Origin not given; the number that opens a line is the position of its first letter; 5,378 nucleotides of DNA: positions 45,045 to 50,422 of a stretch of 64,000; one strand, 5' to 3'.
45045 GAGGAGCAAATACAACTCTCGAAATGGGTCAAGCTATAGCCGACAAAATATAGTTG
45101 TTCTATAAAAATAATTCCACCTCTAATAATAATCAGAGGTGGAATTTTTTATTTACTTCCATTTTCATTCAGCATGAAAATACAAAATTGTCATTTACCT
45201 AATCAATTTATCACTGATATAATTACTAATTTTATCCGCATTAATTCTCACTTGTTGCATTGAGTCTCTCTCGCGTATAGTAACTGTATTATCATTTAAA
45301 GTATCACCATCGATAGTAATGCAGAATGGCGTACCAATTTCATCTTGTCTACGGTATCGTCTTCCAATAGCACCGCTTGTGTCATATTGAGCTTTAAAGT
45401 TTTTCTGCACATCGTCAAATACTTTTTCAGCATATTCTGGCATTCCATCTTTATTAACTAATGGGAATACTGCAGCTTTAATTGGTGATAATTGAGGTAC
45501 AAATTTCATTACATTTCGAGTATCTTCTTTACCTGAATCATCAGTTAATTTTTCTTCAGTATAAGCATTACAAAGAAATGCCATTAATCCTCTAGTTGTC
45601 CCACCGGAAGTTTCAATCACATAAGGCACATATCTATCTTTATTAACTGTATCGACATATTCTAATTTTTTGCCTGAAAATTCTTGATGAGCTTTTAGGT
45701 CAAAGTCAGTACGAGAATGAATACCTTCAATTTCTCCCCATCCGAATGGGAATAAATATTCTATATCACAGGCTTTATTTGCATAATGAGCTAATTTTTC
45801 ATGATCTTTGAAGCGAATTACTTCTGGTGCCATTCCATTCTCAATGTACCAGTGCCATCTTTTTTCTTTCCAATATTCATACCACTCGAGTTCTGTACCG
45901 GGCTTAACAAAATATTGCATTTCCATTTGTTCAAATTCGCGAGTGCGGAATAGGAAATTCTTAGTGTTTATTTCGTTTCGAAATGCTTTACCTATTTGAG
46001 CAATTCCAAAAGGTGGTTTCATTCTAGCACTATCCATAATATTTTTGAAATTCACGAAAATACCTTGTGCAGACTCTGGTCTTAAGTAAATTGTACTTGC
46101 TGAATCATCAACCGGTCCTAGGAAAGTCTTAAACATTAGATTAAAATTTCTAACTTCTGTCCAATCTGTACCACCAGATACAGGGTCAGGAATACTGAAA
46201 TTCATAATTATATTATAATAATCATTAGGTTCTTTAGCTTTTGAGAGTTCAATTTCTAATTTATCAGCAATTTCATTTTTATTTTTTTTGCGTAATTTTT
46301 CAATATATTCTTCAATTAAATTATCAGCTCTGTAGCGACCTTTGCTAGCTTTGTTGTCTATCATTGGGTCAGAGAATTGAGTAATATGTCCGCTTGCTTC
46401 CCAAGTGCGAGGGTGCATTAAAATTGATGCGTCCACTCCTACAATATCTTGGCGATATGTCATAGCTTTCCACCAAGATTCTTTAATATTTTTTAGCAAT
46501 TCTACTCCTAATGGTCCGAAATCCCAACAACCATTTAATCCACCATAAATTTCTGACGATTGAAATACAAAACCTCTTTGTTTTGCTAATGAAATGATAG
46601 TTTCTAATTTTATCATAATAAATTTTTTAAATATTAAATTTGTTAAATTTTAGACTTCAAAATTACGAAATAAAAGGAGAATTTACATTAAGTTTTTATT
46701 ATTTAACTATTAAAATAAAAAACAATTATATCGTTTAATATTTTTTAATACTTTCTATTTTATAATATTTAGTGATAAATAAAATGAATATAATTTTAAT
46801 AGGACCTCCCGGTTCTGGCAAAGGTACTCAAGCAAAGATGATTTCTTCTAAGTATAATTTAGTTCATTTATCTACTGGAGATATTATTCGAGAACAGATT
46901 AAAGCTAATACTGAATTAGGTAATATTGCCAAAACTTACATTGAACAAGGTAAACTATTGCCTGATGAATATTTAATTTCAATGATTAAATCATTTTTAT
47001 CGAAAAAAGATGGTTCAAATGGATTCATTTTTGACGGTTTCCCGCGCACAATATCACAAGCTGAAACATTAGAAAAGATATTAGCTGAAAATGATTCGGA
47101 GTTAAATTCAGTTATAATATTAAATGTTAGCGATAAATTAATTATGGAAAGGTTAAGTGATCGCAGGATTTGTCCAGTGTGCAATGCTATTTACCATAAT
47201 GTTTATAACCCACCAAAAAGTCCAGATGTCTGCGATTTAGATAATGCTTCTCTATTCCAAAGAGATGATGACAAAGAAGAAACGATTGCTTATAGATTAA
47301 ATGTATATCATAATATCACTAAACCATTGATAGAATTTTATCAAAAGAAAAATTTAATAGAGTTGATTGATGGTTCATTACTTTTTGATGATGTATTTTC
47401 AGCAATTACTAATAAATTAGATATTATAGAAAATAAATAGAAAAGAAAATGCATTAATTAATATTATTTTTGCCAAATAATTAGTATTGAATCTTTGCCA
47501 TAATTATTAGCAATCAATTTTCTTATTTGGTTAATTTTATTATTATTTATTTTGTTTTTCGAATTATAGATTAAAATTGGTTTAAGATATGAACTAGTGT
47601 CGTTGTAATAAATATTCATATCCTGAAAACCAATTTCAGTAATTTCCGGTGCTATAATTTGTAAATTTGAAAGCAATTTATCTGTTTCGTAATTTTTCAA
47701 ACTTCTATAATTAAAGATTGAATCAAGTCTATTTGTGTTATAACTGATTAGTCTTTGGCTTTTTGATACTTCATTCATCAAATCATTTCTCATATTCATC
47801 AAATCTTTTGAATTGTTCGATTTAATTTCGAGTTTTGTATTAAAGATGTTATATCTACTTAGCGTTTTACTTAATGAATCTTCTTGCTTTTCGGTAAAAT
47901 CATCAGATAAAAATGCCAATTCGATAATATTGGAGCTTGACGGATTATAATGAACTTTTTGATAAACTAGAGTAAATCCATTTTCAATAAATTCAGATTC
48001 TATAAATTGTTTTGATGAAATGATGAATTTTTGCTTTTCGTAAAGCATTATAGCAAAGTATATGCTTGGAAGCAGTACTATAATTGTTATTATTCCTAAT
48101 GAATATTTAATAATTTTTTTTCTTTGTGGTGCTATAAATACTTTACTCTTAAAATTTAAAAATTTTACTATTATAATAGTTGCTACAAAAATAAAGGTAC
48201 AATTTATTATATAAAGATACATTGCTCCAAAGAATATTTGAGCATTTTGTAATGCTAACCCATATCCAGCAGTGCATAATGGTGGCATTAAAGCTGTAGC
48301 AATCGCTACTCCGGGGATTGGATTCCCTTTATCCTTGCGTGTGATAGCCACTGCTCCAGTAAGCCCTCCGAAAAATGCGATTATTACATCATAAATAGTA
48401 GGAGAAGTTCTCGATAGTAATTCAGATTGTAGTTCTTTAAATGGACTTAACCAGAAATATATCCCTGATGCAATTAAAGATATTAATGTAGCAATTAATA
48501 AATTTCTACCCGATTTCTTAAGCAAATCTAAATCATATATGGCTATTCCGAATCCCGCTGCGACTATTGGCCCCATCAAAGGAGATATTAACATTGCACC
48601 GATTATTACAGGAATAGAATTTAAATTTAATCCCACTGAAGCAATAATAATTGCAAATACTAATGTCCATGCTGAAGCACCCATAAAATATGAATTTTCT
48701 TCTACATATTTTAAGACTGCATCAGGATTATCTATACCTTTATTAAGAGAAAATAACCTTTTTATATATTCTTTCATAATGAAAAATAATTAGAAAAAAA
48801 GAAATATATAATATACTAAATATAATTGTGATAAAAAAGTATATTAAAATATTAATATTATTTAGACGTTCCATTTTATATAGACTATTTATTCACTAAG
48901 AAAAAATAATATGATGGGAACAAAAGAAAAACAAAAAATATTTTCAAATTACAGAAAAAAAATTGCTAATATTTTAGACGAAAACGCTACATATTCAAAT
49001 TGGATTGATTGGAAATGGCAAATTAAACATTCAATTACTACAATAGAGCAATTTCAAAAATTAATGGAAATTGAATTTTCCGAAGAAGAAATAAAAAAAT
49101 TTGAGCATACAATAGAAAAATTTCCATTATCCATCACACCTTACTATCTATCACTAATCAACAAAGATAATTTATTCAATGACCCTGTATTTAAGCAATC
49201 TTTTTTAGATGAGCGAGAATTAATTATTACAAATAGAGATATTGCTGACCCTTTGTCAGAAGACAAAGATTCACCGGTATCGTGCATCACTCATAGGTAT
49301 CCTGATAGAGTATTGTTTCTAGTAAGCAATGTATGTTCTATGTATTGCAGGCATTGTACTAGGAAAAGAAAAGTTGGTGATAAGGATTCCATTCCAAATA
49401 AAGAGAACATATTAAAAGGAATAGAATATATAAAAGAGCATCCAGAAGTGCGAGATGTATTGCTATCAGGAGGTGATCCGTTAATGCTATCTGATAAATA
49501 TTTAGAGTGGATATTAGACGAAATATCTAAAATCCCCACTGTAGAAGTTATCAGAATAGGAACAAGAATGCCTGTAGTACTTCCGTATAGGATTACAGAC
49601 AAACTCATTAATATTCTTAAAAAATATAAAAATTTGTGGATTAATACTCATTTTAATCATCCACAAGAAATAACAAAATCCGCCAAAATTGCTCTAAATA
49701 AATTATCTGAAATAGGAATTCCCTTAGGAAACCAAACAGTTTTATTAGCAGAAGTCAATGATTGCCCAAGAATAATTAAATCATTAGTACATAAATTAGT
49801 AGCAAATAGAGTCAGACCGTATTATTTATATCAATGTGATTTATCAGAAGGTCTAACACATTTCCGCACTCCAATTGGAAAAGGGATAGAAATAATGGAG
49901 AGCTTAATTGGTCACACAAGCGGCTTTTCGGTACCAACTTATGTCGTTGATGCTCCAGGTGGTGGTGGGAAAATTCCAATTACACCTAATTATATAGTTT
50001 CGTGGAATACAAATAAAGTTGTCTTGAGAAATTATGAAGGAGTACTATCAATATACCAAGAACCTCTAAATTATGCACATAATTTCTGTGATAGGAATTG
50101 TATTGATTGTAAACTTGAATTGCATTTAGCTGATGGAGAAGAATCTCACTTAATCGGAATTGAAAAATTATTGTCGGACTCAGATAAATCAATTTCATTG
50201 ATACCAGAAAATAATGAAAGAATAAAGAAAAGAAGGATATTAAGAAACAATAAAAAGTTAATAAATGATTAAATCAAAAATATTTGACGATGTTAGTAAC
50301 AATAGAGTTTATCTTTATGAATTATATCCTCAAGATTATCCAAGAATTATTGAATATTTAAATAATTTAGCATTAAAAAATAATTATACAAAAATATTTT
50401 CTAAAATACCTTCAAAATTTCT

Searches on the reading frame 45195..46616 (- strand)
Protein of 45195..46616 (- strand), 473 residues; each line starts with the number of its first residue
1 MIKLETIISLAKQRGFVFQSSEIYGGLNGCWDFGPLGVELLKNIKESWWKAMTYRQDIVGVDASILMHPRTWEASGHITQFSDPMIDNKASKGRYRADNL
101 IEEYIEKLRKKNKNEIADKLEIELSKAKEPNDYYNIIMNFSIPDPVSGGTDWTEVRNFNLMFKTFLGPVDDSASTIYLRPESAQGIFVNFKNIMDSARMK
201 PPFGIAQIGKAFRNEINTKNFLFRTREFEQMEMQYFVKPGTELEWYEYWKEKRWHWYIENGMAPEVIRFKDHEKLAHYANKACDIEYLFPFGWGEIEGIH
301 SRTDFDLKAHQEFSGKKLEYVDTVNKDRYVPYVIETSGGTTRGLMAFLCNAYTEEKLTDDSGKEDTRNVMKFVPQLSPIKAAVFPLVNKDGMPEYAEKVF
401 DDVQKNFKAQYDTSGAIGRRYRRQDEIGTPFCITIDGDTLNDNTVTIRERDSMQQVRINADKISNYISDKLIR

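Call 52: search_protein_families(library=pfam, proteins=[window:45195-46616:-], max_evalue=0.0001)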
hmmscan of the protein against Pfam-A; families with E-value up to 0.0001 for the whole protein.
window:45195-46616:- (473 aa): 2 families
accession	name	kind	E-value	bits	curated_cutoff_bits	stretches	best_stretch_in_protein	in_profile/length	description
PF03129.25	HGTP_anticodon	-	1.3e-19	70.6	21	1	380-469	1-93/94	Anticodon binding domain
PF00587.30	tRNA-synt_2b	-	3.1e-11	44.1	29.3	1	171-348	6-176/179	tRNA synthetase class II core domain (G, H, P, S and T)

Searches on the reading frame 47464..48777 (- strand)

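Call 71: search_protein_families(library=pfam, proteins=[window:47464-48777:-], max_evalue=0.0001)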
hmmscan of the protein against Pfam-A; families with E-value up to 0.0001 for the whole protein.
window:47464-48777:- (437 aa): 1 family
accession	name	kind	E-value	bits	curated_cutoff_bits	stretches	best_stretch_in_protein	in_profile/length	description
PF04087.19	DUF389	-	7e-47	159.4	23.9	1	62-197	1-136/137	Domain of unknown function (DUF389)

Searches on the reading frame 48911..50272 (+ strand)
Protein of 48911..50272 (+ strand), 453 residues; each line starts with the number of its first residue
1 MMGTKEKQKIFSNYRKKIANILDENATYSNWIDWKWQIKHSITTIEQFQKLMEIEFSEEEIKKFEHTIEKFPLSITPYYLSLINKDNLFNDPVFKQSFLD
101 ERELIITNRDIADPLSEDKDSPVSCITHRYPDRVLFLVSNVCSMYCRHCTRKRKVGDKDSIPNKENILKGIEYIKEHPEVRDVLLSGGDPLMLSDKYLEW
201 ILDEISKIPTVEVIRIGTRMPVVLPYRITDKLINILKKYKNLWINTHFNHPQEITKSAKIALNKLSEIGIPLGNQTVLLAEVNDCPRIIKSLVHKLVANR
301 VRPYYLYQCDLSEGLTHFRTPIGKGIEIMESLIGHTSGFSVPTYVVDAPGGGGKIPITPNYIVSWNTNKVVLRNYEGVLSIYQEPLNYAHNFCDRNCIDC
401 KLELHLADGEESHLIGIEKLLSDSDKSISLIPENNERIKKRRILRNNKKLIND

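Call 71: search_protein_families(library=pfam, proteins=[window:48911-50272:+], max_evalue=0.0001)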
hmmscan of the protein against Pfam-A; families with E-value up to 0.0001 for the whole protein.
window:48911-50272:+ (453 aa): 3 families
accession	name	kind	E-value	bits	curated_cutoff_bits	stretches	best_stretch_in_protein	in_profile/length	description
PF12544.13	LAM_C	-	4.4e-40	137.2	26.7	1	329-448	1-114/127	Lysine-2,3-aminomutase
PF04055.27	Radical_SAM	-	5.9e-13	49.8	29.5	1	138-284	3-156/166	Radical SAM superfamily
PF13353.11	Fer4_12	-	9.7e-05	23.1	22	0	135-205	9-77/137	4Fe-4S single cluster domain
